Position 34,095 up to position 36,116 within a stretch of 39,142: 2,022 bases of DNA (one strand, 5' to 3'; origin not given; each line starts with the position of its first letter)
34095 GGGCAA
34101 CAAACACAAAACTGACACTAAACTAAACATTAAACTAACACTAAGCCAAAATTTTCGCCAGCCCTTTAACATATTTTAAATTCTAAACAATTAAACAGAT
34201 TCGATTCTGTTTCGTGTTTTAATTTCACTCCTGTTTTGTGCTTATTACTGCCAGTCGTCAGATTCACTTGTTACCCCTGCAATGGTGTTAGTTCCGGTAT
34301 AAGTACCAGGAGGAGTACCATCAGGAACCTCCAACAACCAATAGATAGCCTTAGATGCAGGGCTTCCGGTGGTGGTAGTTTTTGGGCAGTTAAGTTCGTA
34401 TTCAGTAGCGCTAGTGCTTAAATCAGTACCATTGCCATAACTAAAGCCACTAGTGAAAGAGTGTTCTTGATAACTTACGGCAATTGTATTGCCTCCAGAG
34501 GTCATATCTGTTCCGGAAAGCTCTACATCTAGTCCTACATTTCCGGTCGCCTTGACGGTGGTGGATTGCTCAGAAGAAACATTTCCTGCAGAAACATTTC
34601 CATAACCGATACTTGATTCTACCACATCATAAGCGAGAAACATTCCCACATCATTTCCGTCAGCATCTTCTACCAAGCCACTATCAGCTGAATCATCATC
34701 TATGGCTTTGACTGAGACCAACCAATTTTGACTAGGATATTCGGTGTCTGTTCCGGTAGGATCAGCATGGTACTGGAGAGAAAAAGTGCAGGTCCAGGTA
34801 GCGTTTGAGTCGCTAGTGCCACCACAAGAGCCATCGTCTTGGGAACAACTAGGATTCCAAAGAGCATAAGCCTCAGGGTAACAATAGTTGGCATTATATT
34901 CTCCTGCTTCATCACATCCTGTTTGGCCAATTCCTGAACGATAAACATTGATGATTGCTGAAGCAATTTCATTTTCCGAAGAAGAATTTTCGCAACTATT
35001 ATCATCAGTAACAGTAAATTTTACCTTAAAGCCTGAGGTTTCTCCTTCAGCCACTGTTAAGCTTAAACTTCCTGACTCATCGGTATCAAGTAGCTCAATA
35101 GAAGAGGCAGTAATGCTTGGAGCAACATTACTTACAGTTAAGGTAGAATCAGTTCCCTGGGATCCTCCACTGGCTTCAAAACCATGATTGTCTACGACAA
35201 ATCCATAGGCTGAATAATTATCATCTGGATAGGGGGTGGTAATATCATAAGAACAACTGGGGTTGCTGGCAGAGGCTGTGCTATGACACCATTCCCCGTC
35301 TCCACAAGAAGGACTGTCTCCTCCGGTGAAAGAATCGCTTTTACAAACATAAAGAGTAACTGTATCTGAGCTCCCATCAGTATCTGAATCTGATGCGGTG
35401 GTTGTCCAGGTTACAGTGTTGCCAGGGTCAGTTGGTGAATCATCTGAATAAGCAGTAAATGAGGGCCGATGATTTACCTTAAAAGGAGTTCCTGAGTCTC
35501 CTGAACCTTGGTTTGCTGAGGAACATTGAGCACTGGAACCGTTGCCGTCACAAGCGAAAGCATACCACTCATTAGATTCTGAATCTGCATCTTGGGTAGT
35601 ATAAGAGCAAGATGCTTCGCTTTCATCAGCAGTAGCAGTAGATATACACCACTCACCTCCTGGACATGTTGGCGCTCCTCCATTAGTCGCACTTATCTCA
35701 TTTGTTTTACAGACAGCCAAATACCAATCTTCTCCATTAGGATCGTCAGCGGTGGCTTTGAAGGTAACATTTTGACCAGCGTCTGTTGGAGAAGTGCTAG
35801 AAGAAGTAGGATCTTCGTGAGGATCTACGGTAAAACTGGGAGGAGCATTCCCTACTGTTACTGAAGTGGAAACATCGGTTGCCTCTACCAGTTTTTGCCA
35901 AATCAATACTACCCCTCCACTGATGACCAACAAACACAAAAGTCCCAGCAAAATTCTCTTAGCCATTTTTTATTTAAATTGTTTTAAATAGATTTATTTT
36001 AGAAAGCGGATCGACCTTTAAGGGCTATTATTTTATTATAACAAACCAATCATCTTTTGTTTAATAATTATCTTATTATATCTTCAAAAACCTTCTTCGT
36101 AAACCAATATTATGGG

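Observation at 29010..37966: Seven-gene, partly overlapping minus-strand operon encoding a complete anchored cell-surface apparatus (candidate host-attachment / surface-display system)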

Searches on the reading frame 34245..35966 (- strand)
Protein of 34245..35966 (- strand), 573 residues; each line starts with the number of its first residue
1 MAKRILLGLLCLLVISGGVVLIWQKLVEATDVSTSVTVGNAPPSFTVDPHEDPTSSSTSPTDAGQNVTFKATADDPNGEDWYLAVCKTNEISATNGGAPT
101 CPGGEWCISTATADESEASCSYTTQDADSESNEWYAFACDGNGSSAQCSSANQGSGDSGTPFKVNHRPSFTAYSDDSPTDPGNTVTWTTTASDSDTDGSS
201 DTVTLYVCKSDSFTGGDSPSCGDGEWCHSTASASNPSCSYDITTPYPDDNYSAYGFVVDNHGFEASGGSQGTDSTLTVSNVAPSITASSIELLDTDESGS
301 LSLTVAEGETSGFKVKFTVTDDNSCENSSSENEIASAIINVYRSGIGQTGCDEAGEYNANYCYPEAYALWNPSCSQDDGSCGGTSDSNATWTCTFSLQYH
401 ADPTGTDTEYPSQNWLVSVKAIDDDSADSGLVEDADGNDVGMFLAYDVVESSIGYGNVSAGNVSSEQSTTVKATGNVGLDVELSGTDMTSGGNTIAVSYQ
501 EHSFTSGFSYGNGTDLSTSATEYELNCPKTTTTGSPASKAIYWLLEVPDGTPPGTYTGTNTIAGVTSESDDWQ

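Call 3: search_protein_families(library=pfam, proteins=[window:34245-35966:-], max_evalue=0.1)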
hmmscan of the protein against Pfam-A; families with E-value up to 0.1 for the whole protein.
window:34245-35966:- (573 aa): 1 family
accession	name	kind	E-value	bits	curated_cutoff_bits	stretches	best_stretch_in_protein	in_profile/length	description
PF05688.17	BIg21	-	0.0045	18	27.4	1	273-328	43-99/109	Bacterial Immunoglobulin-like 21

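Call 4: search_protein_families(library=ncbifam, proteins=[window:34245-35966:-], max_evalue=0.1)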
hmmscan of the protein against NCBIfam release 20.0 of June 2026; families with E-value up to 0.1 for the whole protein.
window:34245-35966:- (573 aa): 0 families

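Call 12: search_solved_structures(query=window:34245-35966:-, max_evalue=1)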
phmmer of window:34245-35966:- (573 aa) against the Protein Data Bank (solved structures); distinct sequences matched with E-value up to 1: 1.
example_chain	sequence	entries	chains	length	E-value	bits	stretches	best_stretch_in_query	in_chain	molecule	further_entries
2x2s_A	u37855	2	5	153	0.18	13.5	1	121-189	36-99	AGGLUTININ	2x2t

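Call 23: find_homologous_proteins(query=window:34245-35966:-, max_evalue=0.001)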
Query window:34245-35966:- (573 aa): 559 proteins with E <= 0.001 among 8000 candidates; the best 120 are listed.
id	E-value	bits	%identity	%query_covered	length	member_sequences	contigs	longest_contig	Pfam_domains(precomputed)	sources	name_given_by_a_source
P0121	0.0e+0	1276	100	100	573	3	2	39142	-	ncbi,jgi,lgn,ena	-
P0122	2.3e-277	939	75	100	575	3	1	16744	-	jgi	-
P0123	7.7e-275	931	74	99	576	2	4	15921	-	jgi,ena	-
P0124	6.7e-269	911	72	100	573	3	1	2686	-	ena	-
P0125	8.9e-268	908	72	99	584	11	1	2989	-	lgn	-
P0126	6.5e-254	862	70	99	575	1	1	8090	-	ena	-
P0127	5.0e-236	803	66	99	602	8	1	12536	-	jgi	-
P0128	5.0e-214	730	61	92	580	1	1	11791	-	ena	-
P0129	2.8e-212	724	61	100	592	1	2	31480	-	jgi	-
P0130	6.7e-203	693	58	100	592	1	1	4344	-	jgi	jgi:hypothetical protein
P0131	3.4e-198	678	59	96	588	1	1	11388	-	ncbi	-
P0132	1.0e-196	673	58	100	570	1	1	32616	-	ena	-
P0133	1.5e-195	669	57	100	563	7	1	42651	-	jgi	-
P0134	1.6e-192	659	56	99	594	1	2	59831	-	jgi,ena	-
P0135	3.1e-183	629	55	100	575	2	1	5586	-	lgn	-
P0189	4.3e-147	509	50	95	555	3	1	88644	-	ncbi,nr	ncbi:MAG: hypothetical protein JNK26_00920 [Candidatus Doudnabacteria bacterium]|nr:hypothetical pro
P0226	7.8e-139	482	47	100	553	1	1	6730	-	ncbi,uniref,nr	ncbi:hypothetical protein KC640_02985 [Candidatus Dojkabacteria bacterium]|uniref:Uncharacterized pr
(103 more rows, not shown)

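Call 28: search_solved_structures(query=A2, max_evalue=1)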
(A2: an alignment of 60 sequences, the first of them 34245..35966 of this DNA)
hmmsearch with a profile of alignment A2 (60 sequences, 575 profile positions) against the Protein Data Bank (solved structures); distinct sequences matched with E-value up to 1: 2.
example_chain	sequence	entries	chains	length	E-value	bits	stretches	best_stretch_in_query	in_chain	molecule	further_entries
5l7v_A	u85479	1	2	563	0.88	11.1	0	535-567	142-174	glycoside hydrolase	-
5l7r_A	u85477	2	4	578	0.9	11.1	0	535-567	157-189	glycoside hydrolase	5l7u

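Call 41: predict_structure(alignment_id=A2)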
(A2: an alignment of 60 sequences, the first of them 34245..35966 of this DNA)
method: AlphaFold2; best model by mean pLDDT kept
length: 573 residues; sequences in the alignment: 60
mean_pLDDT: 84.5   pTM: 0.63
mean pLDDT of the five models: 84.5, 83.4, 83.3, 82.3, 80.9
residues with pLDDT >= 90: 297; 70-90: 201; 50-70: 41; < 50: 34
segments of 3 or more residues with pLDDT < 50: 1-3, 16-29, 31-45
pLDDT, mean of each block of 10 residues (from residue 1): 56 52 37 31 55 79 83 61 84 79 85 79 82 82 64 79 82 88 92 73 91 86 91 91 94 90 70 83 96 96 96 97 93 95 95 96 96 94 93 98 94 97 95 95 93 78 89 95 90 89 94 93 94 95 90 79 91 80
secondary structure, 60 per line:
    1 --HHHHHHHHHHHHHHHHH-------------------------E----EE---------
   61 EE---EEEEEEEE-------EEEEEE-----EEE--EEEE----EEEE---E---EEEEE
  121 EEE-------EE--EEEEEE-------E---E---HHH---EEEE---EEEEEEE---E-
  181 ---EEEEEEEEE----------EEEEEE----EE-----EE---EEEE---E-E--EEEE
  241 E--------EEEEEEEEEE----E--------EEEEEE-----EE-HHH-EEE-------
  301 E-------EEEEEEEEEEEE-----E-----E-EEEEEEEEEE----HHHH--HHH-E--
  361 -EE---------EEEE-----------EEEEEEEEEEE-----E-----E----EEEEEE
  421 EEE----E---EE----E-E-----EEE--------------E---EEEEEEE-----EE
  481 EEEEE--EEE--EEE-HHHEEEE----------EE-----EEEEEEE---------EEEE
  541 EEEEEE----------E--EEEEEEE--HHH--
elements in order: H3-19 E66-73 E81-86 E92-94 E97-100 E105-108 E116-123 E135-140 E162-165 E169-175 E184-192 E203-208 E225-228 E237-241 E250-259 E273-278 E291-293 E309-320 E334-343 H348-351 E373-376 E388-398 E415-423 E446-448 E467-473 E479-485 E488-490 E493-495 E500-503 E521-527 E537-546 E560-566

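Call 44: fold_search(model_id=the predicted structure, library=pdb)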
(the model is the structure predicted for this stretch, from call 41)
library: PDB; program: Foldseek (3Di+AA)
matches with E <= 10: 1843; with E <= 0.001: 299
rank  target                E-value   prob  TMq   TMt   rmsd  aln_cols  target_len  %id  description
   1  9b4h_A                1.6e-08  1.00  0.25  0.10  25.9       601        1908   13  Chlamydomonas reinhardtii mastigoneme filament (released 2024-04-10)
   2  8wa2_D                3.0e-08  1.00  0.24  0.11  26.5       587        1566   14  cryo-EM structure of native mastigonemes isolated from Chlamydomonas reinhardtii at 3.0 angstrom resolution (released 2024-04-10)
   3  7sqc_O0               9.2e-08  1.00  0.19  0.12  15.6       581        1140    9  Ciliary C1 central pair apparatus isolated from Chlamydomonas reinhardtii (released 2022-04-13)
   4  7yc5_D                1.3e-07  1.00  0.17  0.20  15.4       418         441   14  Cryo-EM structure of SARS-CoV-2 spike in complex with K202.B bispecific antibody (released 2023-07-05)
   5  3qe5_A                1.4e-07  1.00  0.21  0.22  14.7       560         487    9  Complete structure of Streptococcus mutans Antigen I/II carboxy-terminus (released 2011-04-20)
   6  7som_D                1.7e-07  1.00  0.20  0.11  14.6       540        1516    9  Ciliary C2 central pair apparatus isolated from Chlamydomonas reinhardtii (released 2022-04-13)
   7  1jv2_A                1.7e-07  1.00  0.21  0.15  34.3       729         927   10  CRYSTAL STRUCTURE OF THE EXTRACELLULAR SEGMENT OF INTEGRIN ALPHAVBETA3 (released 2001-10-17)
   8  7s63_A                1.7e-07  1.00  0.14  0.08  35.3       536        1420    9  Native-form oocyte/egg Alpha-2-Macroglobulin (A2Moo) tetramer (released 2022-01-05)
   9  8wa2_C                1.9e-07  1.00  0.20  0.10  30.2       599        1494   10  cryo-EM structure of native mastigonemes isolated from Chlamydomonas reinhardtii at 3.0 angstrom resolution (released 2024-04-10)
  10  7jwb_D                2.1e-07  1.00  0.18  0.24  23.0       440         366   12  SARS CoV2 Spike ectodomain with engineered trimerized VH binder (released 2020-10-07)
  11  3prx_A                2.2e-07  1.00  0.15  0.07  35.7       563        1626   11  Structure of Complement C5 in Complex with CVF and SSL7 (released 2011-01-19)
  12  9ijj_h                2.3e-07  1.00  0.15  0.09  18.6       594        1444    9  In situ structure of the central apparatus in mouse sperm axoneme. (released 2025-06-04)
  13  9ijj_4G               2.9e-07  1.00  0.19  0.05  15.2       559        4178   10  In situ structure of the central apparatus in mouse sperm axoneme. (released 2025-06-04)
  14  6avr_A                3.4e-07  1.00  0.20  0.14  25.6       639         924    7  Human alpha-V beta-3 Integrin (intermediate conformation) in complex with the therapeutic antibody LM609 (released 2017-11-01)
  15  4g1m_A                4.2e-07  1.00  0.22  0.15  33.6       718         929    9  Re-refinement of alpha V beta 3 structure (released 2012-12-12)
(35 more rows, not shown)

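Call 46: search_protein_families(library=pfam, alignment_id=A2, max_evalue=1)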
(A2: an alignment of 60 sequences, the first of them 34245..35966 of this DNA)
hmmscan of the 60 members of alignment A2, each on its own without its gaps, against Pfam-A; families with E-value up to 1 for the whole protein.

A. member 1, window:34245-35966:- (573 aa): 2 families
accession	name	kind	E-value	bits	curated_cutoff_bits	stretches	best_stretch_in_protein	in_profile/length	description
PF05688.17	BIg21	-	0.0045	18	27.4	1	273-328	43-99/109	Bacterial Immunoglobulin-like 21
PF24318.1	DUF7490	-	0.26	11.4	27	0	409-442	31-61/106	Domain of unknown function (DUF7490)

B. families by the number of members that match (of 60 scanned): 21 families
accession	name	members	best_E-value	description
PF22680.2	Glyco_hydro_123_N_2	10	0.00063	Glycoside hydrolase 123 N-terminal domain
PF05688.17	BIg21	7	0.0012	Bacterial Immunoglobulin-like 21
PF19379.4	DUF5954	2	0.015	Family of unknown function (DUF5954)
PF23617.1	EF-hand_15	2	0.016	EF-hand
PF10342.15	Kre9_KNH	2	0.044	Kre9/KNH-like N-terminal Ig-like domain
PF00086.23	Thyroglobulin_1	2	0.061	Thyroglobulin type-1 repeat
PF10162.14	G8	2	0.083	G8 domain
PF05279.16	Asp-B-Hydro_N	1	0.019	Aspartyl beta-hydroxylase N-terminal region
PF14625.12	Lustrin_cystein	1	0.046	Lustrin, cysteine-rich repeated domain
PF18341.7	PSA_CBD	1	0.051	PSA endolysin C-terminal cell wall binding domain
PF02263.25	GBP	1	0.097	Guanylate-binding protein, N-terminal domain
PF01788.22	PsbJ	1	0.11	PsbJ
PF00061.29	Lipocalin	1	0.17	Lipocalin / cytosolic fatty-acid binding protein family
PF09458.16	H_lectin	1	0.2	H-type lectin domain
PF08119.16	Toxin_31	1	0.2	Scorpion acidic alpha-KTx toxin family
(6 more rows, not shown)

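Call 78: find_encoding_contigs(protein=P0189, flank=10000, max_places=1)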
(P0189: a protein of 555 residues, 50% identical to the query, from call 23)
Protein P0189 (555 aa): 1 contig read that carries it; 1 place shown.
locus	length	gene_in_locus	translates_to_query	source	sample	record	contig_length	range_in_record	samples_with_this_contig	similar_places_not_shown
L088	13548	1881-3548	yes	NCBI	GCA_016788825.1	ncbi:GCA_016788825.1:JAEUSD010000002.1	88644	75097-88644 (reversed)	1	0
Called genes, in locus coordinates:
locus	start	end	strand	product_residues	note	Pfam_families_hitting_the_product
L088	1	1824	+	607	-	?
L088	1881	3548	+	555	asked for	-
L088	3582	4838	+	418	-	PF06347:SH3_4 (weak), PF08239:SH3_3, PF23795:SH3_YKFC_2nd (weak)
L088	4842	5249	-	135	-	-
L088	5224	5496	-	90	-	-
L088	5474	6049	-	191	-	-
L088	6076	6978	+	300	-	PF04471:Mrr_cat (weak)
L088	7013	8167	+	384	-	PF00089:Trypsin, PF13365:Trypsin_2, PF13180:PDZ_2, PF00595:PDZ, PF17820:PDZ_6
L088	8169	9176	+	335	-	PF01551:Peptidase_M23 (faint)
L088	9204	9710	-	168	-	-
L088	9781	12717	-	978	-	PF07517:SecA_DEAD, PF01043:SecA_PP_bind, PF21090:P-loop_SecA, PF07516:SecA_SW, PF02810:SEC-C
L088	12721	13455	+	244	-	PF07314:Lit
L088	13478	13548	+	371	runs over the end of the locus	PF03033:Glyco_transf_28, PF04101:Glyco_tran_28_C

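Call 79: find_encoding_contigs(protein=P0226, flank=10000, max_places=1)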
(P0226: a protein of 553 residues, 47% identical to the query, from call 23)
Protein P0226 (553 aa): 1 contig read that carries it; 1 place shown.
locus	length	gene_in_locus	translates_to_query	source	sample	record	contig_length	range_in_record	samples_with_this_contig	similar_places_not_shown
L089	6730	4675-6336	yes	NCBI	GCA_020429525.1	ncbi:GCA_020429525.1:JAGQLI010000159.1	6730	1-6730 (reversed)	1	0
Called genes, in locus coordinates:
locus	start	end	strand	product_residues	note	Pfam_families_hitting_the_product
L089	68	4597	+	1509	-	PF10102:DUF2341, PF13385:Laminin_G_3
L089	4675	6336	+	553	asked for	-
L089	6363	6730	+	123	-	?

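Call 80: list_cluster_members(proteins=[window:34245-35966:-, window:33210-34172:-, window:32102-33259:-])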
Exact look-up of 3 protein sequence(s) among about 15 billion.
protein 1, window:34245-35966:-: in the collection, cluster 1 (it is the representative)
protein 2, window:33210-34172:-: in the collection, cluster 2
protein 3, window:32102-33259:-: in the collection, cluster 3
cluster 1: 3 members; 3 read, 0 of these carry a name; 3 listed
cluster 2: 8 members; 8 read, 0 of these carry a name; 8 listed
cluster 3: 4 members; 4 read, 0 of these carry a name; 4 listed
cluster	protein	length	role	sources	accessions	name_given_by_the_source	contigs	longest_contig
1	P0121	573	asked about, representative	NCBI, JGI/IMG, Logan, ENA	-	-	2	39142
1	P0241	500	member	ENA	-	-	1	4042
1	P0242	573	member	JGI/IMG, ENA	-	-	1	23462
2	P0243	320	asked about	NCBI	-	-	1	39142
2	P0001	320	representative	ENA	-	-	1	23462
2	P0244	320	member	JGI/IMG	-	-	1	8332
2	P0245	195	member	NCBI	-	-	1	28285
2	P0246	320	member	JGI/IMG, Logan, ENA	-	-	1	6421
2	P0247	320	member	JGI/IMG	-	-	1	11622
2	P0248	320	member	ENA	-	-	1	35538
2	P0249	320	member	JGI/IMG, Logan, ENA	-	-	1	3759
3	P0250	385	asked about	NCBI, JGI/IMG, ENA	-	-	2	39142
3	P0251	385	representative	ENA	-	-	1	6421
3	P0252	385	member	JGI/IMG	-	-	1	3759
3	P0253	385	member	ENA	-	-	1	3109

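Call 96: fold_search(model_id=the predicted structure, library=viral)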
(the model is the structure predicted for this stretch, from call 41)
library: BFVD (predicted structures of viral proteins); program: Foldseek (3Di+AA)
matches with E <= 10: 950; with E <= 0.001: 165
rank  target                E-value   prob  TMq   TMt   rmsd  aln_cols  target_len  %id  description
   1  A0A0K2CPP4            5.7e-12  1.00  0.25  0.17  14.9       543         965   12  LamG-like jellyroll fold domain-containing protein [Brevibacillus phage SecTim467]
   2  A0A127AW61            6.7e-12  1.00  0.29  0.23  13.3       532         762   12  Putative regulator of chromosome condensation [Bacillus phage SP-15]
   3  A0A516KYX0            6.5e-10  1.00  0.30  0.24  13.1       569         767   13  (no name in the UniProt tables at hand)
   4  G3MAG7                7.5e-10  1.00  0.21  0.14  15.5       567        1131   12  Gp426 [Bacillus phage G]
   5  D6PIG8                4.8e-09  1.00  0.24  0.24  15.2       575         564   11  (no name in the UniProt tables at hand)
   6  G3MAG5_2              6.9e-09  1.00  0.18  0.14  18.2       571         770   13  Gp424 [Bacillus phage G]
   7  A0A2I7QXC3            9.3e-09  1.00  0.26  0.29  14.8       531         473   12  (no name in the UniProt tables at hand)
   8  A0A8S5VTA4            1.5e-08  1.00  0.25  0.19  15.6       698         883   11  (no name in the UniProt tables at hand)
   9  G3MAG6                3.0e-08  1.00  0.18  0.11  18.0       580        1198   11  Gp425 [Bacillus phage G]
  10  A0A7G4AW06            3.1e-08  1.00  0.20  0.12  22.4       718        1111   10  Minor tail protein [Streptomyces phage Coruscant]
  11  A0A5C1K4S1            4.9e-08  1.00  0.25  0.20  29.2       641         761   12  (no name in the UniProt tables at hand)
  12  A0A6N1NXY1            5.1e-08  1.00  0.21  0.15  19.5       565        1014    9  DUF11 domain-containing protein [Tupanvirus soda lake]
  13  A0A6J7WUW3            5.1e-08  1.00  0.27  0.17  21.9       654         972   12  Fibronectin type-III domain-containing protein [uncultured Caudovirales phage]
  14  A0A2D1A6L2            5.7e-08  1.00  0.15  0.09  35.4       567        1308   12  Minor tail protein [Rhodococcus phage Trina]
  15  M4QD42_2              7.7e-08  1.00  0.23  0.17  15.7       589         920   14  Immunoglobulin domain-containing protein [Prochlorococcus phage MED4-213]
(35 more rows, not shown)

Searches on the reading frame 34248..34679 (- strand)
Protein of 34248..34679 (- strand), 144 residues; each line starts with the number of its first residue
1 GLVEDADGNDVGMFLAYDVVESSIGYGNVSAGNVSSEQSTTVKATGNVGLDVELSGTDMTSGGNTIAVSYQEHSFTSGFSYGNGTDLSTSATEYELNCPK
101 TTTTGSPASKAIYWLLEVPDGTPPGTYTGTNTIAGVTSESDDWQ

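Call 88: search_protein_representatives(protein=window:34248-34679:-)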
Query: 144 residues. Proteins with E-value up to 0.001 (for the whole library): 822; up to 1e-10: 282; up to 1e-30: 4. The best 150 are listed.
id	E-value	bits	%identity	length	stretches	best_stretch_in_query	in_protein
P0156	2.8e-42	160.2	60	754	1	1-138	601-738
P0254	2.6e-32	128.0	50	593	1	5-143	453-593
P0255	2.0e-31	125.1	53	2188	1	2-143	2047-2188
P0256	8.6e-31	123.0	51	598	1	4-143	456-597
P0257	1.8e-30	122.0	53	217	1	8-143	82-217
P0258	2.1e-30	121.7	58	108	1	38-143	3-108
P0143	2.2e-30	121.7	52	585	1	2-143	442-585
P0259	8.2e-29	116.6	47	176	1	8-143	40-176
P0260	1.9e-28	115.4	50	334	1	2-143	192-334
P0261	3.9e-27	111.2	48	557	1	6-143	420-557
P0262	9.9e-27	109.9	49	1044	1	2-143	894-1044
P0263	3.3e-26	108.2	46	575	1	2-143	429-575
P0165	1.3e-25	106.3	49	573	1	2-136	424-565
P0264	4.2e-25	104.6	41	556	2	6-143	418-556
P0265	5.3e-25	104.3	54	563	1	8-143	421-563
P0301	1.2e-18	83.7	45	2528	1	6-136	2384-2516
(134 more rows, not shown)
